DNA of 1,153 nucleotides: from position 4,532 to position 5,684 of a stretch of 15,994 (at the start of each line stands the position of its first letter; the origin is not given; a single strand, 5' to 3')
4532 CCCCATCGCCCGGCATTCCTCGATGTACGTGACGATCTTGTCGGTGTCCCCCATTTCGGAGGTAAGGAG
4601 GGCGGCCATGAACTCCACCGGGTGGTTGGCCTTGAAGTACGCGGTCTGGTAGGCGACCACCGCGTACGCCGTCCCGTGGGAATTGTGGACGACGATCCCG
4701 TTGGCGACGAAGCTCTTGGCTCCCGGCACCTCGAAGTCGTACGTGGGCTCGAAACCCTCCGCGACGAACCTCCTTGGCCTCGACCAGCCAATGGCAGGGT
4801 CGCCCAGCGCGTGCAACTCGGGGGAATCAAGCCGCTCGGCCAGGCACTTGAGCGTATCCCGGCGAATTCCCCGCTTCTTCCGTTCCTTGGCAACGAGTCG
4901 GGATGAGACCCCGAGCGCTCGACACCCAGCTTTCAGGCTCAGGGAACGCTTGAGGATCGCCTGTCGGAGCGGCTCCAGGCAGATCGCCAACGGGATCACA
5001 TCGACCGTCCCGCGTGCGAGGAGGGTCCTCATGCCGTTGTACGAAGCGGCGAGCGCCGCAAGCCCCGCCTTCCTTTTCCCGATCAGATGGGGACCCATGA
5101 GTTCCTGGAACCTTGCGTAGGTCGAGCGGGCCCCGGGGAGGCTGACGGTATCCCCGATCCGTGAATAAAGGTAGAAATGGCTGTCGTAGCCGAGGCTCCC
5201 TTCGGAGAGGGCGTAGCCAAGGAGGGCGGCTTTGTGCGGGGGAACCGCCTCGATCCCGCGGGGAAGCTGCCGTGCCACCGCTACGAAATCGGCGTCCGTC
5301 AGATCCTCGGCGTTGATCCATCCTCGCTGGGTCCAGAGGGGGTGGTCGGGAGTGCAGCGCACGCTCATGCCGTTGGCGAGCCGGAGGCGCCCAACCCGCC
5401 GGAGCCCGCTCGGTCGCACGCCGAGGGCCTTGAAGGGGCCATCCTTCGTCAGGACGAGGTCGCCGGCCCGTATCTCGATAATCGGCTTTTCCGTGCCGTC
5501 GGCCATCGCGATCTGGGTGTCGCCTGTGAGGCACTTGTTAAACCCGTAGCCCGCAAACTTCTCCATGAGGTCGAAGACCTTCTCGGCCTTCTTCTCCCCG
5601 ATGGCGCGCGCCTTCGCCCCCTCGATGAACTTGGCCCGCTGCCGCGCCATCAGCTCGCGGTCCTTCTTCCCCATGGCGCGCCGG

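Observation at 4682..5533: DnaE intein at the GFNK|SHG site with a decayed homing-endonuclease core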

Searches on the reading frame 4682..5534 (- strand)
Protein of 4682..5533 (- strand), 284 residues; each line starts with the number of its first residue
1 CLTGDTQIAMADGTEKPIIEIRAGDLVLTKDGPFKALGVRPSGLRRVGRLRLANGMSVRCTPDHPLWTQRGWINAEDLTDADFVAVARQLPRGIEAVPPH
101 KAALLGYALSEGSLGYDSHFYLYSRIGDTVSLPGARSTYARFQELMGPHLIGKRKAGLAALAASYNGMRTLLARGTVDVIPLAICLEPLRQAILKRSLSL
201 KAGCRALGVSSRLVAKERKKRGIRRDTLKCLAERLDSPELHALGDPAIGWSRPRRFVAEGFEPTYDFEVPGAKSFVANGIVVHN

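Call 6: search_protein_families(library=pfam, proteins=[window:4682-5533:-], max_evalue=1)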
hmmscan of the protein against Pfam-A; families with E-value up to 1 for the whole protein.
window:4682-5533:- (284 aa): 6 families
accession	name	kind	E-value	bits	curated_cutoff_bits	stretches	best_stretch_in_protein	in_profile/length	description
PF14890.11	Intein_splicing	-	8.3e-11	42.4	35.8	1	45-284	48-155/155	Intein splicing domain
PF14623.11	Vint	-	1.8e-06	28.3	27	1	1-80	2-78/166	Hint-domain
PF05203.21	Hom_end_hint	-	0.00012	22.6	32.1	1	1-35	1-35/228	Hom_end-associated Hint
PF13403.11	Hint_2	-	0.0014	19.5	28.4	1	1-47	2-45/147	Hint domain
PF07591.16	PT-HINT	-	0.017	15.8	27.7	1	16-82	9-85/137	Pretoxin HINT domain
PF01079.26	Hint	-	0.073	13.1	29.7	1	1-31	13-43/213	Hint module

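Call 7: search_protein_families(library=ncbifam, proteins=[window:4682-5533:-], max_evalue=1)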
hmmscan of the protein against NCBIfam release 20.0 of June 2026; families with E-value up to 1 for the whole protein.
window:4682-5533:- (284 aa): 9 families
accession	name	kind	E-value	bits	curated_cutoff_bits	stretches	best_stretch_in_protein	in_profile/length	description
NF005852.0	PRK07773.1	equivalog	4e-22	78.3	780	2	1-113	398-520/886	replicative DNA helicase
NF007072.0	PRK09519.1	equivalog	1.7e-11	43.3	1024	2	30-116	287-378/790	intein-containing recombinase RecA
NF038136.1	rSAM_Rv_intein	exception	4.3e-09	35.8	700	1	1-74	76-156/574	intein-containing Rv2578c family radical SAM protein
NF011418.0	PRK14845.1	equivalog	3.7e-08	31.6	756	1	48-90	94-136/1049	translation initiation factor IF-2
TIGR01443.1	intein_Cterm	domain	9.9e-07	28.8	15.6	1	264-284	2-23/24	intein C-terminal splicing region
TIGR01445.1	intein_Nterm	domain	9.6e-06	26.5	24.5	1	1-68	1-83/83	intein N-terminal splicing region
NF006207.0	PRK08332.1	equivalog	0.00026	18.3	2400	1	41-127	942-1034/1684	vitamin B12-dependent ribonucleotide reductase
NF038162.1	RtcB_rel_intein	exception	0.0027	15.7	1150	1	46-87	149-190/961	intein-containing RtcB family protein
NF003159.0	PRK04132.1-4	equivalog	0.011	13.7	999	1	46-113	122-192/852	replication factor C small subunit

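Call 8: search_solved_structures(query=window:4682-5533:-, max_evalue=1, show_alignments=3)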
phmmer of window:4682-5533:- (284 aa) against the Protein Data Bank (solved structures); distinct sequences matched with E-value up to 1: 29.
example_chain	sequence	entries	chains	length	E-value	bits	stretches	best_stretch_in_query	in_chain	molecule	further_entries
2imz_A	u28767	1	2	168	1.1e-07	35.1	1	29-91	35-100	Endonuclease PI-MtuI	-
1mi8_A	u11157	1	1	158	8.8e-07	32.1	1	237-283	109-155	DnaB intein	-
3ifj_A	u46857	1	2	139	1.1e-06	31.7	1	29-87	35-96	Endonuclease PI-MtuI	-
8ubs_A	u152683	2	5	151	2.5e-06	30.6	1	55-87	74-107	NrdJ-1 | Nrdj-1 intein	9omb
2in9_A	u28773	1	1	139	4.1e-06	29.9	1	29-87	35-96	Endonuclease PI-MtuI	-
6frh_A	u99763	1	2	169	4.3e-06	29.8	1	237-283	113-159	Replicative DNA helicase,Replicative DNA helicase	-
6frg_A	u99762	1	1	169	4.3e-06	29.8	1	237-283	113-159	Replicative DNA helicase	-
3igd_A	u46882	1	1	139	5.4e-06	29.5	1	29-87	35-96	Endonuclease PI-MtuI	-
2in0_A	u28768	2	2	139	1.1e-05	28.5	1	29-87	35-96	Endonuclease PI-MtuI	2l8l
4o1r_A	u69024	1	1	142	1.6e-05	28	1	249-284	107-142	Replicative DNA helicase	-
6qaz_A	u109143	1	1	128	4.5e-05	26.5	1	6-76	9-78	cyanophage-like gp41-1 intein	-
5k08_A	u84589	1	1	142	5.2e-05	26.3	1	29-87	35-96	RecA mini intein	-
5i0a_A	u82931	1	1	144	5.5e-05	26.2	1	29-87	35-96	Intein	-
2in8_A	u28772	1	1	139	7.3e-05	25.8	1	29-87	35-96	Endonuclease PI-MtuI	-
8w20_A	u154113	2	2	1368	9.6e-05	25.4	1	5-86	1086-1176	Intein C-terminal splicing domain-containing protein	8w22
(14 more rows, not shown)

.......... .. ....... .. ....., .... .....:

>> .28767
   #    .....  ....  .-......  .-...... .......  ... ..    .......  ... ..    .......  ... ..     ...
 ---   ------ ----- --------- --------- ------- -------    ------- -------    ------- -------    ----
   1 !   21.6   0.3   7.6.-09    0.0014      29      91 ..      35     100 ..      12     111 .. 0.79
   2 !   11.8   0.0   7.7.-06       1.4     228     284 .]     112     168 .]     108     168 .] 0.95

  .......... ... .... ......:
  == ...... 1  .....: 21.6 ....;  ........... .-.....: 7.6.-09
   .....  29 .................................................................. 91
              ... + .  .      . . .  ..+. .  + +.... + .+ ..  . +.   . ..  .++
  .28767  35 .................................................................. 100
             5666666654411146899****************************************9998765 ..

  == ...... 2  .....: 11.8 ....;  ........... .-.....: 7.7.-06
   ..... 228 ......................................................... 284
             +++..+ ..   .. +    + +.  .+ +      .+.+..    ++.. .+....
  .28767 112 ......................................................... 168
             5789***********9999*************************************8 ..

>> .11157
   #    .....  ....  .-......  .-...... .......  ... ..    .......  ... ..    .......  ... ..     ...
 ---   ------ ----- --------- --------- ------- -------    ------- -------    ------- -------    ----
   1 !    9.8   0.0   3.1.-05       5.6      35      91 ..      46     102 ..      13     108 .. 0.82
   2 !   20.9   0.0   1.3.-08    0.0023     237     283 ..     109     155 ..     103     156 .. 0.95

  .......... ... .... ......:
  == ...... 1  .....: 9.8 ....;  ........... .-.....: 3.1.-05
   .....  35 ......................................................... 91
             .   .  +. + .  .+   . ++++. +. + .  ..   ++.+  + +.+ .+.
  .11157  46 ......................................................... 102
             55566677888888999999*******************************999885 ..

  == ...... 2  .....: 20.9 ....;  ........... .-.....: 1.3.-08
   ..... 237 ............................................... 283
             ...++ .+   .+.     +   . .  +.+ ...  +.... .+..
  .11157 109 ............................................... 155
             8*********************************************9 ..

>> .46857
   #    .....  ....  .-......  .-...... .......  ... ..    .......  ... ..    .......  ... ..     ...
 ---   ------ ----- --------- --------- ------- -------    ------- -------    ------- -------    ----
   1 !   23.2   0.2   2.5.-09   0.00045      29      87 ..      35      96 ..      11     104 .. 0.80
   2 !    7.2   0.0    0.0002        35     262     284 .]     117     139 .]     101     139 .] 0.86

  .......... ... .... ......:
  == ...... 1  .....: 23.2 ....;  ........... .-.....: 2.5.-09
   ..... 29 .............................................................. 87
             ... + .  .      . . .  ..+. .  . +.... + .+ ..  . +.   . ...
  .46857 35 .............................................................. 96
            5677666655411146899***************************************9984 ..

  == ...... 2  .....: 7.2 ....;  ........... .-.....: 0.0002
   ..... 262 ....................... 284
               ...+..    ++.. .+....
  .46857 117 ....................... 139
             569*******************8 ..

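Call 9: find_homologous_proteins(query=window:4682-5533:-)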
Query window:4682-5533:- (284 aa): 27 proteins with E <= 0.001 among 8000 candidates.
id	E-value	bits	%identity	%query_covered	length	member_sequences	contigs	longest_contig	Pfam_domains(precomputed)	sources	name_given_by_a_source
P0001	5.9e-107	376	59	55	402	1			PF14528.12,PF14890.12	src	-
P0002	1.2e-85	306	77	40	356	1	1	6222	PF14528.12,PF14890.12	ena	-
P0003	3.9e-56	209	73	46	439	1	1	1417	PF14623.12,PF17657.7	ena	-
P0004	3.1e-54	203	70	46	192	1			PF14623.12,PF14890.12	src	-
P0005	4.7e-54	202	77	44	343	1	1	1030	PF14623.12,PF17657.7,PF14890.12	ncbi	ncbi:MAG TPA: hypothetical protein VIH11_04215, partial [Gemmatimonadaceae bacterium]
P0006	3.1e-53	199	71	45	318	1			PF14623.12,PF17657.7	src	-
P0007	5.7e-51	192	69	46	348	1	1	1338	PF14623.12,PF17657.7,PF14890.12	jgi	jgi:DNA polymerase-3 subunit alpha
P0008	1.1e-46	178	74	35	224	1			PF14623.12,PF17657.7,PF14890.12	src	-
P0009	4.1e-45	173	68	42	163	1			-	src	-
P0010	7.8e-45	172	73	30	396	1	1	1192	PF14623.12,PF14579.13,PF17657.7,PF14890.12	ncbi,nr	ncbi:MAG TPA: DNA polymerase III subunit alpha, partial [Methylomirabilota bacterium]|nr:DNA polymer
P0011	2.4e-44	170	72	30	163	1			PF14623.12,PF14890.12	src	-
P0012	9.6e-44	168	60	51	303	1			PF14579.13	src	-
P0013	2.0e-42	164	74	27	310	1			PF14579.13,PF14890.12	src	-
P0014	1.0e-41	162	67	29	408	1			PF14623.12,PF14579.13,PF01336.32,PF13403.12,PF14890.12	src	-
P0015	1.3e-35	142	80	29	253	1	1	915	PF17657.7,PF14890.12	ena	-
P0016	1.0e-33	135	60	44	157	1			PF14528.12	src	-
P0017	1.8e-32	131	76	28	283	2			PF14623.12,PF17657.7,PF14890.12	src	-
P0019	4.6e-31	127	77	27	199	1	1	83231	PF14623.12,PF17657.7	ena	-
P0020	1.6e-29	122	76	18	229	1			PF14579.13,PF14890.12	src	-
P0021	2.2e-29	121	67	30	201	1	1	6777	PF14528.12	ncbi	ncbi:MAG: LAGLIDADG family homing endonuclease, partial [Candidatus Rokuibacteriota bacterium]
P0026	3.2e-18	84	65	13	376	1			PF14579.13,PF14890.12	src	-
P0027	2.0e-9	56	35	31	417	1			PF14890.12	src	-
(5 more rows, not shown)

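Call 13: find_related_loci(query=window:4682-5533:-, collection=genome_contigs, flank=6000)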
Query window:4682-5533:- (284 aa) in genome_contigs; peptide patterns used: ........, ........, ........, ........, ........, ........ (x = any residue, [..] = any of these).
213 stretches matched a pattern; 9 encode a relative of the query (tblastn E <= 1e-3); 9 distinct loci.
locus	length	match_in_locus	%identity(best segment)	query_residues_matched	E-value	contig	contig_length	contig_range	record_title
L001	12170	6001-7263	73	1-284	1e-71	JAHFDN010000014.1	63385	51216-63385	MAG: Candidatus Rokuibacteriota bacterium isolate nzgw246 NODE_44_length_63386_cov_5.948186, whole genome shotgun sequen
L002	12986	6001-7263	77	1-284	4e-66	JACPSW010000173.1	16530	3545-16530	MAG: Candidatus Rokuibacteriota bacterium isolate NC_groundwater_716_Ag_S-0.2um_69_13 S36_SO-2_scaffold_638748, whole ge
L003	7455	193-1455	79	1-284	2e-63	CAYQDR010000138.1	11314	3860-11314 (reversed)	MAG TPA_asm: uncultured bacterium isolate binchicken_co21_484 genome assembly, contig: NODE_4518_length_11314_cov_13.517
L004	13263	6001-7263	80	1-284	2e-63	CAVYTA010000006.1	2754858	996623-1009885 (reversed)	MAG: uncultured Candidatus Rokubacteria bacterium isolate MFD05567.bin.1.1 genome assembly, contig: contig_5942, whole g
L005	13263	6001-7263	64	1-284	5e-62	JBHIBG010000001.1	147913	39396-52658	MAG: Candidatus Methylomirabilia bacterium isolate K_2_bin.23 NODE_4_length_147913_cov_43.061613, whole genome shotgun s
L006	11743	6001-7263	74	1-284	7e-62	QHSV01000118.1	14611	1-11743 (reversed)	MAG: Candidatus Rokuibacteriota bacterium isolate AR22 14_0903_16_40cm_scaffold_2621_curated, whole genome shotgun seque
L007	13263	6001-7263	72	1-284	2e-61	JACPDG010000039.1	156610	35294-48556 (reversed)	MAG: Candidatus Rokuibacteriota bacterium isolate NC_groundwater_303_Ag_B-0.1um_71_19 S7_GD2017_3_B1_scaffold_11, whole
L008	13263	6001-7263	72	1-284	1e-61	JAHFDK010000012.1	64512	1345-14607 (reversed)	MAG: Candidatus Rokuibacteriota bacterium isolate nzgw243 NODE_34_length_64513_cov_17.228895, whole genome shotgun seque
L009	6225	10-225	74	213-284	2e-32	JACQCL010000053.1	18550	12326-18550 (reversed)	MAG: Candidatus Rokuibacteriota bacterium isolate NC_groundwater_967_Pr1_S-0.2um_66_23 Montesol18-Sp2_coassembly_scaffol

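Call 35: predict_structure(protein=window:4682-5533:-)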
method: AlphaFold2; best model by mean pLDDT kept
length: 284 residues; sequences in the alignment: 1
mean_pLDDT: 38.8   pTM: 0.30
mean pLDDT of the five models: 38.8, 37.5, 37.2, 35.4, 31.9
residues with pLDDT >= 90: 0; 70-90: 0; 50-70: 39; < 50: 245
segments of 3 or more residues with pLDDT < 50: 1-72, 110-186, 202-284
pLDDT, mean of each block of 10 residues (from residue 1): 33 38 34 34 34 34 34 55 52 52 50 34 32 29 37 39 44 36 46 51 45 43 42 40 31 26 31 32 32
secondary structure, 60 per line:
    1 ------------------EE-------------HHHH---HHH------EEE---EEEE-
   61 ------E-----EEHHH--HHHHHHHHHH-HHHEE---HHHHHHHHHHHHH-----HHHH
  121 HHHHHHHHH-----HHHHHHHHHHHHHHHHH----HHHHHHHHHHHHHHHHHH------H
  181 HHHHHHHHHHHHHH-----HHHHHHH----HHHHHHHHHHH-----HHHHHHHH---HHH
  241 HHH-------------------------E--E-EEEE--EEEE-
elements in order: H34-37 E50-52 E56-59 H80-89 H99-111 H117-129 H135-151 H156-173 H180-194 H200-206 H211-221 H227-234 H238-243 E274-277 E280-283

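Call 36: find_homologous_proteins(query=P0001, max_evalue=0.00001)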
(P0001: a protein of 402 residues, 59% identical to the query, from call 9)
Query P0001 (402 aa): 54 proteins with E <= 0.00001 among 8000 candidates.
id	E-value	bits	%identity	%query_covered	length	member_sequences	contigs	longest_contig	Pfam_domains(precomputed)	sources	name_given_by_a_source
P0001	1.9e-266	901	100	100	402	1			PF14528.12,PF14890.12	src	-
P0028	6.4e-167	574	99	43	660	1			PF14623.12,PF14579.13,PF17657.7,PF14890.12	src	-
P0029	9.1e-165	567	66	100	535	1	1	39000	PF14528.12,PF14890.12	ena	-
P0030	1.6e-163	563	65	100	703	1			PF14623.12,PF14579.13,PF14528.12,PF17657.7,PF14890.12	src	-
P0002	1.8e-152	526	68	87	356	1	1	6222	PF14528.12,PF14890.12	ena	-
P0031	5.1e-116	406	68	69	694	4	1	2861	PF14579.13,PF14528.12,PF01336.32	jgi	-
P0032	3.3e-107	377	73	59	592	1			PF14623.12,PF14528.12,PF17657.7,PF07733.19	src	-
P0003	1.6e-92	329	69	55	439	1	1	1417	PF14623.12,PF17657.7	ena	-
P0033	1.3e-91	326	67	55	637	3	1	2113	PF14579.13,PF14528.12,PF01336.32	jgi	jgi:DNA polymerase-3 subunit alpha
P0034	1.2e-88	316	63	61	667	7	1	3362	PF14579.13,PF14528.12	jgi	jgi:DNA polymerase-3 subunit alpha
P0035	6.2e-88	314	62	59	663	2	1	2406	PF14579.13,PF14528.12,PF01336.32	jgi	-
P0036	2.3e-76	276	69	48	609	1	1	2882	PF14579.13,PF14528.12,PF01336.32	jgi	jgi:DNA polymerase-3 subunit alpha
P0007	4.0e-74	268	71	45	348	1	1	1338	PF14623.12,PF17657.7,PF14890.12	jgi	jgi:DNA polymerase-3 subunit alpha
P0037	9.9e-69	250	66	42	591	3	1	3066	PF14579.13,PF01336.32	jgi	jgi:DNA polymerase-3 subunit alpha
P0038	1.4e-63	234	58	32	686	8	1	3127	PF14623.12,PF14579.13,PF01336.32,PF13403.12,PF14890.12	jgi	jgi:hypothetical protein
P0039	7.6e-59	218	67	26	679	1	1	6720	PF14623.12,PF14579.13,PF01336.32,PF17657.7,PF13403.12,PF14890.12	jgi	jgi:DNA polymerase-3 subunit alpha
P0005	2.9e-57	213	70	37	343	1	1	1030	PF14623.12,PF17657.7,PF14890.12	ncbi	ncbi:MAG TPA: hypothetical protein VIH11_04215, partial [Gemmatimonadaceae bacterium]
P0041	9.3e-54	201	66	36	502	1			PF14623.12,PF17657.7,PF07733.19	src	-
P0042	2.0e-53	200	55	28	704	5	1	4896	PF14623.12,PF14579.13,PF01336.32,PF17657.7,PF14890.12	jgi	jgi:DNA polymerase-3 subunit alpha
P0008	2.9e-37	147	72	21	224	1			PF14623.12,PF17657.7,PF14890.12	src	-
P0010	3.4e-33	134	75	18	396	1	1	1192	PF14623.12,PF14579.13,PF17657.7,PF14890.12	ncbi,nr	ncbi:MAG TPA: DNA polymerase III subunit alpha, partial [Methylomirabilota bacterium]|nr:DNA polymer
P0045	5.2e-33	133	67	20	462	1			PF14579.13,PF17657.7,PF14890.12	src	-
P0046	7.3e-33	132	75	18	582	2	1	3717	PF14623.12,PF14579.13,PF01336.32,PF14890.12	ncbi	ncbi:MAG TPA: OB-fold nucleic acid binding domain-containing protein, partial [Methylomirabilota bac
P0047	9.3e-33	132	75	18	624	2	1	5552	PF14623.12,PF14579.13,PF01336.32,PF17657.7,PF14890.12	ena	-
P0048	3.0e-32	130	72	18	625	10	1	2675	PF14623.12,PF14579.13,PF01336.32,PF17657.7,PF13403.12,PF14890.12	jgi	jgi:DNA polymerase III alpha subunit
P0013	3.5e-32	130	73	18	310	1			PF14579.13,PF14890.12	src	-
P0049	3.7e-32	130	72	18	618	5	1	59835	PF14623.12,PF14579.13,PF01336.32,PF17657.7,PF14890.12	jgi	jgi:DNA polymerase III alpha subunit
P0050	6.4e-32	129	75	18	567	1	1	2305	PF14623.12,PF14579.13,PF01336.32,PF14890.12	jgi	jgi:DNA polymerase-3 subunit alpha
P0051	2.1e-31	128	78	16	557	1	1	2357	PF14579.13,PF01336.32,PF14890.12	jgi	jgi:DNA polymerase-3 subunit alpha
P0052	2.2e-31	128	70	18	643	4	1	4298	PF14623.12,PF14579.13,PF01336.32,PF17657.7,PF13403.12,PF14890.12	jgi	-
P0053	1.4e-30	125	69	18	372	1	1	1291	PF14623.12,PF14579.13,PF17657.7,PF13403.12,PF14890.12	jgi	jgi:DNA polymerase-3 subunit alpha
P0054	2.2e-30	124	71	16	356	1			PF14579.13,PF14890.12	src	-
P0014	6.3e-30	123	67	17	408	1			PF14623.12,PF14579.13,PF01336.32,PF13403.12,PF14890.12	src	-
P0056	7.0e-30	123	71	17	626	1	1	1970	PF14623.12,PF14579.13,PF01336.32,PF17657.7,PF13403.12,PF14890.12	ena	-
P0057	8.4e-30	122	71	16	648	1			PF14623.12,PF14579.13,PF01336.32,PF17657.7,PF13403.12,PF14890.12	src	-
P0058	1.1e-29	122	78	15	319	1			PF14579.13,PF14890.12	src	-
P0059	1.2e-29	122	72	18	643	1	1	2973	PF14623.12,PF14579.13,PF01336.32,PF17657.7,PF13403.12,PF14890.12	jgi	jgi:DNA polymerase-3 subunit alpha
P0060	2.5e-29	121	72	18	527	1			PF14623.12,PF14579.13,PF17657.7,PF14890.12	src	-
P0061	5.4e-29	120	72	18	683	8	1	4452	PF14623.12,PF14579.13,PF01336.32,PF17657.7,PF13403.12,PF14890.12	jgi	jgi:DNA polymerase-3 subunit alpha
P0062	6.9e-29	119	70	17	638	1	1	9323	PF14623.12,PF14579.13,PF01336.32,PF17657.7,PF13403.12,PF14890.12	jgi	jgi:DNA polymerase-3 subunit alpha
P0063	9.2e-29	119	70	17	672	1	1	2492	PF14623.12,PF14579.13,PF01336.32,PF17657.7,PF13403.12,PF14890.12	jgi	jgi:DNA polymerase-3 subunit alpha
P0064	1.6e-28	118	76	16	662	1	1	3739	PF14623.12,PF14579.13,PF01336.32,PF17657.7,PF14890.12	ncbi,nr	ncbi:MAG TPA: OB-fold nucleic acid binding domain-containing protein, partial [Methylomirabilota bac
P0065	2.6e-28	117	69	18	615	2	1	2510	PF14623.12,PF14579.13,PF01336.32,PF14890.12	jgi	jgi:DNA polymerase III alpha subunit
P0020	8.5e-25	106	76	12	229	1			PF14579.13,PF14890.12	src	-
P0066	1.6e-22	98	73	18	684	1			PF14623.12,PF17657.7,PF07733.19,PF13403.12,PF14890.12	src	-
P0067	2.9e-21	94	75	11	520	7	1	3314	PF14579.13,PF01336.32,PF14890.12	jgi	jgi:DNA polymerase-3 subunit alpha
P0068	1.3e-18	86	78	10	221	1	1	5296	PF14890.12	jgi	-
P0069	1.5e-17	82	65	11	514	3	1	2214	PF14579.13,PF01336.32,PF14890.12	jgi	jgi:DNA polymerase-3 subunit alpha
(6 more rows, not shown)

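Call 37: search_protein_families(library=pfam, proteins=[L001:6001-7263:+, P0001, L004:6001-7263:+], max_evalue=1)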
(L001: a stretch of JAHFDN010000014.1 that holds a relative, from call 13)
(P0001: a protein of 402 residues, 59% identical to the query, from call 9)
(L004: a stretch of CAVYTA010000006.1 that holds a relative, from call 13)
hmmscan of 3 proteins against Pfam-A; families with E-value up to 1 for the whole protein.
L001:6001-7263:+ (421 aa): 7 families
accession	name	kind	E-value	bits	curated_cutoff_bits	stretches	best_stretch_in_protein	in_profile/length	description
PF14528.11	LAGLIDADG_3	-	9.8e-14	51.8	22.5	1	204-284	4-82/82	LAGLIDADG-like domain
PF14890.11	Intein_splicing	-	4.9e-13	49.6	35.8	1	46-421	49-155/155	Intein splicing domain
PF14623.11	Vint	-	1.8e-07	31.5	27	1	1-81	2-79/166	Hint-domain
PF01079.26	Hint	-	0.0063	16.6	29.7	1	1-75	13-95/213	Hint module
PF13403.11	Hint_2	-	0.024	15.4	28.4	1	1-47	2-45/147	Hint domain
PF07591.16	PT-HINT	-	0.045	14.5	27.7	1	8-82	2-85/137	Pretoxin HINT domain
PF05203.21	Hom_end_hint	-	0.056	13.9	32.1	1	8-44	8-44/228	Hom_end-associated Hint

P0001 (402 aa): 2 families
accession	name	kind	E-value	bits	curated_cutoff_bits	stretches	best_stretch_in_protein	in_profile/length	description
PF14528.11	LAGLIDADG_3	-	2.4e-15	57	22.5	1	192-266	7-79/82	LAGLIDADG-like domain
PF14890.11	Intein_splicing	-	2.7e-10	40.7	35.8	1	31-402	49-151/155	Intein splicing domain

L004:6001-7263:+ (421 aa): 7 families
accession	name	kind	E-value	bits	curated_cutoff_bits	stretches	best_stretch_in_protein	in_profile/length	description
PF14528.11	LAGLIDADG_3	-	4.1e-15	56.2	22.5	1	204-284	4-82/82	LAGLIDADG-like domain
PF14890.11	Intein_splicing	-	1.2e-10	41.9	35.8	1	46-421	49-155/155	Intein splicing domain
PF14623.11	Vint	-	2.3e-06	28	27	1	1-80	2-78/166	Hint-domain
PF13403.11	Hint_2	-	3.2e-06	28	28.4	1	1-37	2-37/147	Hint domain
PF07591.16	PT-HINT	-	0.00019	22.2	27.7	1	11-84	5-87/137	Pretoxin HINT domain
PF05203.21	Hom_end_hint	-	0.0028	18.1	32.1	1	1-37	1-37/228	Hom_end-associated Hint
PF01079.26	Hint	-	0.0036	17.3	29.7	1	1-76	13-96/213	Hint module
